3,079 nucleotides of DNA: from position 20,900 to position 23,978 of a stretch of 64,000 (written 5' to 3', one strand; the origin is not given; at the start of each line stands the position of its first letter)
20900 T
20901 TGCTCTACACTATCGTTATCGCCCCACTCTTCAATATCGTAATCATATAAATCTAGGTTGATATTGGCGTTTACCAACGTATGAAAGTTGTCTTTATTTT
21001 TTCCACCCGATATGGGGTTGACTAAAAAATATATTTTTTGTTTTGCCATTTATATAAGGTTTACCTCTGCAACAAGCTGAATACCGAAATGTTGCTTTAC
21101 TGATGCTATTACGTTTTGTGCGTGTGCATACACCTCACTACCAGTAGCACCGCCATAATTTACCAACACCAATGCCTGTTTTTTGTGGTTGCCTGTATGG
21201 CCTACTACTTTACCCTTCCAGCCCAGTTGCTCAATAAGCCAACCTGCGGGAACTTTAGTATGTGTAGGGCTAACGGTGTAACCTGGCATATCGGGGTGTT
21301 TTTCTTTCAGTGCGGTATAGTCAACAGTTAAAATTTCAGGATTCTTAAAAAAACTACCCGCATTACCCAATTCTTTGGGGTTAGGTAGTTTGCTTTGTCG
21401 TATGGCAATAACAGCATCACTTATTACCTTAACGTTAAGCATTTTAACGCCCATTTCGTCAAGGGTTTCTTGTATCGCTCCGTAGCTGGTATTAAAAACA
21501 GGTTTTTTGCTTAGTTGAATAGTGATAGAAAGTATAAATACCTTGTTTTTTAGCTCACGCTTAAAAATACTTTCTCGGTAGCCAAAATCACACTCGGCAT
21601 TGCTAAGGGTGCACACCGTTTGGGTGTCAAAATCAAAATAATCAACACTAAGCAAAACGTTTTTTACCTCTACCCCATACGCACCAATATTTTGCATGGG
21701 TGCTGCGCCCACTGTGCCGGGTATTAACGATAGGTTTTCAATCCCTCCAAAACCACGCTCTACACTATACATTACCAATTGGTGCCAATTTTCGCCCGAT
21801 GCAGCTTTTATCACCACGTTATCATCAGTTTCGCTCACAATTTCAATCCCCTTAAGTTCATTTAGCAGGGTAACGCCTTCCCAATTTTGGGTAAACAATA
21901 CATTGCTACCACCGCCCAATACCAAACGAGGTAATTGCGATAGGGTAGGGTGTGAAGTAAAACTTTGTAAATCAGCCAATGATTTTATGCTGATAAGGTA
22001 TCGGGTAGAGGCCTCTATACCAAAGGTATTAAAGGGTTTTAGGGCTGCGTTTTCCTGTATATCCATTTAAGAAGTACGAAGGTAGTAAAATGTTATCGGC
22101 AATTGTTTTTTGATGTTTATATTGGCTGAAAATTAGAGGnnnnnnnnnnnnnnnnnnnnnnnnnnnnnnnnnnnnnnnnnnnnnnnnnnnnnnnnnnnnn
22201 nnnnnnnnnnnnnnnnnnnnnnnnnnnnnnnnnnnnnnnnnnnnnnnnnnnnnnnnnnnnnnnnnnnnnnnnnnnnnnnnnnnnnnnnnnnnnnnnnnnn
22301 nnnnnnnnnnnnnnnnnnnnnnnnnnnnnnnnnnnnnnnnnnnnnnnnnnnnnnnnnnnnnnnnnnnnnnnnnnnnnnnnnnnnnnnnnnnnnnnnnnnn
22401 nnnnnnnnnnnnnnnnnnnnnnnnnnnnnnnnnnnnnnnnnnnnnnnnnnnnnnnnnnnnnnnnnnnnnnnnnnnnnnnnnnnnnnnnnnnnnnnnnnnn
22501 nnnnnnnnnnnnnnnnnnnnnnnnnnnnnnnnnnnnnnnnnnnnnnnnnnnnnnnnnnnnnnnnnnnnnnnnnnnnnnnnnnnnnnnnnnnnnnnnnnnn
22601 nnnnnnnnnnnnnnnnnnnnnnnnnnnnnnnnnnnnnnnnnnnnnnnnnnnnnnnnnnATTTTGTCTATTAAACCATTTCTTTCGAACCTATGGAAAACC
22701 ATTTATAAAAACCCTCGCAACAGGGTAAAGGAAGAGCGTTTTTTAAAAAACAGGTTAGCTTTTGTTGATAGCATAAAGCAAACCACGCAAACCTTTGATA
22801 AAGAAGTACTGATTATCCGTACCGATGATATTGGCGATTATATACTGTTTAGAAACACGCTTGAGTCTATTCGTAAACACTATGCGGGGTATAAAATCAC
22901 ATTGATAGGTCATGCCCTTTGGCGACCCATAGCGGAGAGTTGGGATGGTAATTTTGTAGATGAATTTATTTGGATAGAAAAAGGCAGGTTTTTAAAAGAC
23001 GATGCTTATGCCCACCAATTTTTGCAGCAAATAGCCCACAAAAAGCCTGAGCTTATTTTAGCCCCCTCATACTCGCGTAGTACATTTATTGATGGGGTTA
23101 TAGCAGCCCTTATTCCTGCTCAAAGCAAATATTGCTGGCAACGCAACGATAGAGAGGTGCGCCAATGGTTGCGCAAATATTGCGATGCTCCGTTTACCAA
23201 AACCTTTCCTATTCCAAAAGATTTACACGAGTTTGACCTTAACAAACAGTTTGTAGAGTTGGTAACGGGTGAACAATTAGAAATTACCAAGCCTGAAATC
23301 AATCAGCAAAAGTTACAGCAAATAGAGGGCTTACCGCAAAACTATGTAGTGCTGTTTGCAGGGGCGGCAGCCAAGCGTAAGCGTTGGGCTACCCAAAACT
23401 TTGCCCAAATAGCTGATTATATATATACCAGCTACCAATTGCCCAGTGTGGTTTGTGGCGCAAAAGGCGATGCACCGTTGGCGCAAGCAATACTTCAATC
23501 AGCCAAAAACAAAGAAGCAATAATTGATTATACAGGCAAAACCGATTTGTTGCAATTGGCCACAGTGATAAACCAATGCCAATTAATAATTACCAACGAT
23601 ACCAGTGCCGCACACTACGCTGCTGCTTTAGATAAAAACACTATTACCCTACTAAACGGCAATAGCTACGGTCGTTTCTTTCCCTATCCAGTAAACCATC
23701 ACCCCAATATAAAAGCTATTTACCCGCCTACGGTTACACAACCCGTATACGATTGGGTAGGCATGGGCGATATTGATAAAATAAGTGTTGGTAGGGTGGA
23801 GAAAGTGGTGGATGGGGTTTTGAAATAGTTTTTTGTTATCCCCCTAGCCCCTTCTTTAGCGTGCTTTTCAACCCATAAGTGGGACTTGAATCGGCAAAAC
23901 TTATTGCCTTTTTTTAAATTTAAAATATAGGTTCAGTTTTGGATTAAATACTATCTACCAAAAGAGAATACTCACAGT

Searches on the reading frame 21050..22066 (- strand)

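Call 54: search_protein_families(library=pfam, proteins=[window:21050-22066:-], max_evalue=0.0001)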
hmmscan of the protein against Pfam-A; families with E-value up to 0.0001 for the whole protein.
window:21050-22066:- (338 aa): 2 families
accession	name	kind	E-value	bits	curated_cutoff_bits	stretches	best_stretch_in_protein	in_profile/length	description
PF02873.21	MurB_C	-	2.2e-26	92.4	27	1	215-338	2-99/99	UDP-N-acetylenolpyruvoylglucosamine reductase, C-terminal domain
PF01565.28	FAD_binding_4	-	1.4e-17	64.2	26.4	1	24-151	4-135/139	FAD binding domain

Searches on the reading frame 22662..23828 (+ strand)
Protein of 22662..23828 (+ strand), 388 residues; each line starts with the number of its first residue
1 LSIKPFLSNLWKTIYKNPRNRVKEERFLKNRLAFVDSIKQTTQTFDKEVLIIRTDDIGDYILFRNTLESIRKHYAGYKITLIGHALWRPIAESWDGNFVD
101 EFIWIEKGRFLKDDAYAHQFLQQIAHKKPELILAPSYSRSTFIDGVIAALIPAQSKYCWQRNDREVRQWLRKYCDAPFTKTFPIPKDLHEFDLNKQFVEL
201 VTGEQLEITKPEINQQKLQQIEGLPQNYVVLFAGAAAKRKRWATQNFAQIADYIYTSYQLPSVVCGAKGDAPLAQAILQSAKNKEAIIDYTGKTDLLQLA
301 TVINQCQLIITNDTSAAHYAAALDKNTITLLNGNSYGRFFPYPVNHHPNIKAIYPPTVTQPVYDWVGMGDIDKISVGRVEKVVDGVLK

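Call 54: search_protein_families(library=pfam, proteins=[window:22662-23828:+], max_evalue=0.0001)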
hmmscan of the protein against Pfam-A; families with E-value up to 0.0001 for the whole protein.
window:22662-23828:+ (388 aa): 1 family
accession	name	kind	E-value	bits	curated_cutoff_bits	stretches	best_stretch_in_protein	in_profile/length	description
PF01075.23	Glyco_transf_9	-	7.6e-19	68.4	22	1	193-345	71-223/247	Glycosyltransferase family 9 (heptosyltransferase)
